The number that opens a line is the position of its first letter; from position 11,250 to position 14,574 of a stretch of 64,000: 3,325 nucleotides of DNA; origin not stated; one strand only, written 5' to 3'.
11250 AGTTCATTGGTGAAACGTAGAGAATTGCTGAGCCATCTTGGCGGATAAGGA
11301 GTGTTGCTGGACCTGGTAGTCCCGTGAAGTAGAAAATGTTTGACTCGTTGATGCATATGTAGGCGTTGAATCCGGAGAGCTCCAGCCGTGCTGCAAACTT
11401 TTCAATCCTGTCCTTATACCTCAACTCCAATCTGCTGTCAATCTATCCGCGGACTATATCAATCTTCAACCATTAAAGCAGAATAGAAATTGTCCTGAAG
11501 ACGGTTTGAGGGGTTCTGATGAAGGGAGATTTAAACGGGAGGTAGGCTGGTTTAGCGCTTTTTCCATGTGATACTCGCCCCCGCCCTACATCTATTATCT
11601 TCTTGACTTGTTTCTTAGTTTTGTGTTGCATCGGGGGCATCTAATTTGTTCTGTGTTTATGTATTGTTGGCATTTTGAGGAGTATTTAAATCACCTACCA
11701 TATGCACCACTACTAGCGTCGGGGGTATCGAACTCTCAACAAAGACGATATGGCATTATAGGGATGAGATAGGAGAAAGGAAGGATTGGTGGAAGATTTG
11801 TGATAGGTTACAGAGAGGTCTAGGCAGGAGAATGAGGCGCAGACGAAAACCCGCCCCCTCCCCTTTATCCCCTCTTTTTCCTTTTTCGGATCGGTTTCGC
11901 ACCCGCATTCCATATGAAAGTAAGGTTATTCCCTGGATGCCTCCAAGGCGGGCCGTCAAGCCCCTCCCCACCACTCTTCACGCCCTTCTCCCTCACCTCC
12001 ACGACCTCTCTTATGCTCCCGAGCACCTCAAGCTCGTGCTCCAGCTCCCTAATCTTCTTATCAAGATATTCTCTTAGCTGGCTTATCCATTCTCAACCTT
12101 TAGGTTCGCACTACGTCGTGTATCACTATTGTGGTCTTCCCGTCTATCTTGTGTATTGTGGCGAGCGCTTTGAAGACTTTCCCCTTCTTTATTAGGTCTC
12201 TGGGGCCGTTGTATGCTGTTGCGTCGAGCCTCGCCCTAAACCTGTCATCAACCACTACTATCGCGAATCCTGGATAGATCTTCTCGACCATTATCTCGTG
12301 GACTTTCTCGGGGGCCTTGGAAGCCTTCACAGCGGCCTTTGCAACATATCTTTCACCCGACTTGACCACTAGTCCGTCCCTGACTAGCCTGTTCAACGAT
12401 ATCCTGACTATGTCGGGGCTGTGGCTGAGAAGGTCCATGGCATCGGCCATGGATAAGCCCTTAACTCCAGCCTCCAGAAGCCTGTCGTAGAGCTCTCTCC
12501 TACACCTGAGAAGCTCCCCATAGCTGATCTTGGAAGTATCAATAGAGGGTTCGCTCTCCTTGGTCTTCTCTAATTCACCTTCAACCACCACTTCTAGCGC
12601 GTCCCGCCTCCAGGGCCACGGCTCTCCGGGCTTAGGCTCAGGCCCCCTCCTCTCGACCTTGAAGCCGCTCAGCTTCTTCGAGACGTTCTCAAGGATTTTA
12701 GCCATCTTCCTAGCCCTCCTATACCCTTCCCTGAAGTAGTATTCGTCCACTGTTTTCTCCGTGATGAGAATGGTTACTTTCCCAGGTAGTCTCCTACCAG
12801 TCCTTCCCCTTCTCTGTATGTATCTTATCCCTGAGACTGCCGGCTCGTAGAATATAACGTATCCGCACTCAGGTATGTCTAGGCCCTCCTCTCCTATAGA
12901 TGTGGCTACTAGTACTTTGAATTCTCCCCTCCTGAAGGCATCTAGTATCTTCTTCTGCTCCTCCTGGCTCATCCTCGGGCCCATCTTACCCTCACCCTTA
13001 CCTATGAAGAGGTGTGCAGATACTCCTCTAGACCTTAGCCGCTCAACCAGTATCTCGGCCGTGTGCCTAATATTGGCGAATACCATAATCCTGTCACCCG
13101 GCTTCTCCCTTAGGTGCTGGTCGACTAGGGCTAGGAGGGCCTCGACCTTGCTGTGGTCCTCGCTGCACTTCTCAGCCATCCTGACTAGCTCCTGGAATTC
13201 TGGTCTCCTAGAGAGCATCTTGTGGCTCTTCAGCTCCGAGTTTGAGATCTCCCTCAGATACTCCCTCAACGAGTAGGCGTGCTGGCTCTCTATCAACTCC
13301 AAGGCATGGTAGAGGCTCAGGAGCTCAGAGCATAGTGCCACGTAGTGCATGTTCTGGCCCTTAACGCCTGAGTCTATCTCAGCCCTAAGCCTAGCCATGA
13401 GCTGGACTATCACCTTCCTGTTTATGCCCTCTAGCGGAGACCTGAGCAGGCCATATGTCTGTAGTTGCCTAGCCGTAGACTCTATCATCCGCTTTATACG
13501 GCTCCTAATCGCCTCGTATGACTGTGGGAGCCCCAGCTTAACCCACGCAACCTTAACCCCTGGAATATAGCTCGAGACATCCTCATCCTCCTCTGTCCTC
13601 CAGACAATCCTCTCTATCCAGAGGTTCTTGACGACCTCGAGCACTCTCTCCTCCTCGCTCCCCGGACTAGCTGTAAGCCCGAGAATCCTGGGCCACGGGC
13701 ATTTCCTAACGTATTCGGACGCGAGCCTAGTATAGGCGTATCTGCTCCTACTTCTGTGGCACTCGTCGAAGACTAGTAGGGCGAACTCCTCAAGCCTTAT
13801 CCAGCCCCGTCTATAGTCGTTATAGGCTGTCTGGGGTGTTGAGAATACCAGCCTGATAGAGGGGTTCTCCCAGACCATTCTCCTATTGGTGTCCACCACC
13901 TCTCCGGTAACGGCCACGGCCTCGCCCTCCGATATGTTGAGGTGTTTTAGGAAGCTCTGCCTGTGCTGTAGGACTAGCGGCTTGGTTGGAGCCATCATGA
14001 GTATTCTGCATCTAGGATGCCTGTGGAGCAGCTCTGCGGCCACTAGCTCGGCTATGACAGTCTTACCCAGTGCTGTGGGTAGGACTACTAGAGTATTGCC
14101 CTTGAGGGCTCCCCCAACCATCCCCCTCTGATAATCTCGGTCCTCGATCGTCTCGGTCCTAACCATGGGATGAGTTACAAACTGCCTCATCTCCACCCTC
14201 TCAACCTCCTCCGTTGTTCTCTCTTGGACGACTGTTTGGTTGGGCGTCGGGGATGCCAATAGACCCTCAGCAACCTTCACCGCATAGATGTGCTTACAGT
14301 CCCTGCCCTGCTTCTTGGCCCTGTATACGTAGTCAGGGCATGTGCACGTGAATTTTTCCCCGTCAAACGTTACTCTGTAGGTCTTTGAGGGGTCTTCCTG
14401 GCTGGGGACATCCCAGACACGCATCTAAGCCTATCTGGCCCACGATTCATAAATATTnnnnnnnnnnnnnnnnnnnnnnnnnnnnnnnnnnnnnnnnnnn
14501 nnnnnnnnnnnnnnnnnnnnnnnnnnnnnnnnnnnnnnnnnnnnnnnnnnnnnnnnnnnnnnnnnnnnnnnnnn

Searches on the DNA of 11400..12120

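Call 87: search_rna_families(source=window, start=11400, end=12120, threshold=evalue, max_evalue=5)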
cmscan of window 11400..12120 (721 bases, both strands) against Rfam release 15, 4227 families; matches with E-value up to 5: 0.
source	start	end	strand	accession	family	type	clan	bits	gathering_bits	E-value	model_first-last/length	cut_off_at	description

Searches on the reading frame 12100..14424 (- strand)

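Call 31: search_protein_families(library=pfam, proteins=[window:12100-14424:-], max_evalue=0.01)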
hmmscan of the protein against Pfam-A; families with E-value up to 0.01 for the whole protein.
window:12100-14424:- (774 aa): 6 families
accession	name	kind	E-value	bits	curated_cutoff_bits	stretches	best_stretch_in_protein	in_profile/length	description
PF00271.37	Helicase_C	-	2.3e-24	86.2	23.5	1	427-544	3-108/110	Helicase conserved C-terminal domain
PF00270.35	DEAD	-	4.9e-19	69.1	26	1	98-259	3-165/167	DEAD/DEAH box helicase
PF04851.21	ResIII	-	2e-17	64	22.5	1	106-254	21-162/164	Type III restriction enzyme, res subunit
PF21210.2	RNA_helicase_helical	-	9.3e-09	35.8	27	1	312-400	2-93/108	Putative ATP-dependent RNA helicase, helical bundle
PF04434.22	SWIM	-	2.4e-05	24.2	19.6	1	16-50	1-34/38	SWIM zinc finger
PF22590.2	Cas3-like_C_2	-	0.0092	16.7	27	0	456-545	15-104/106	CRISPR-associated nuclease/helicase Cas3, C-terminal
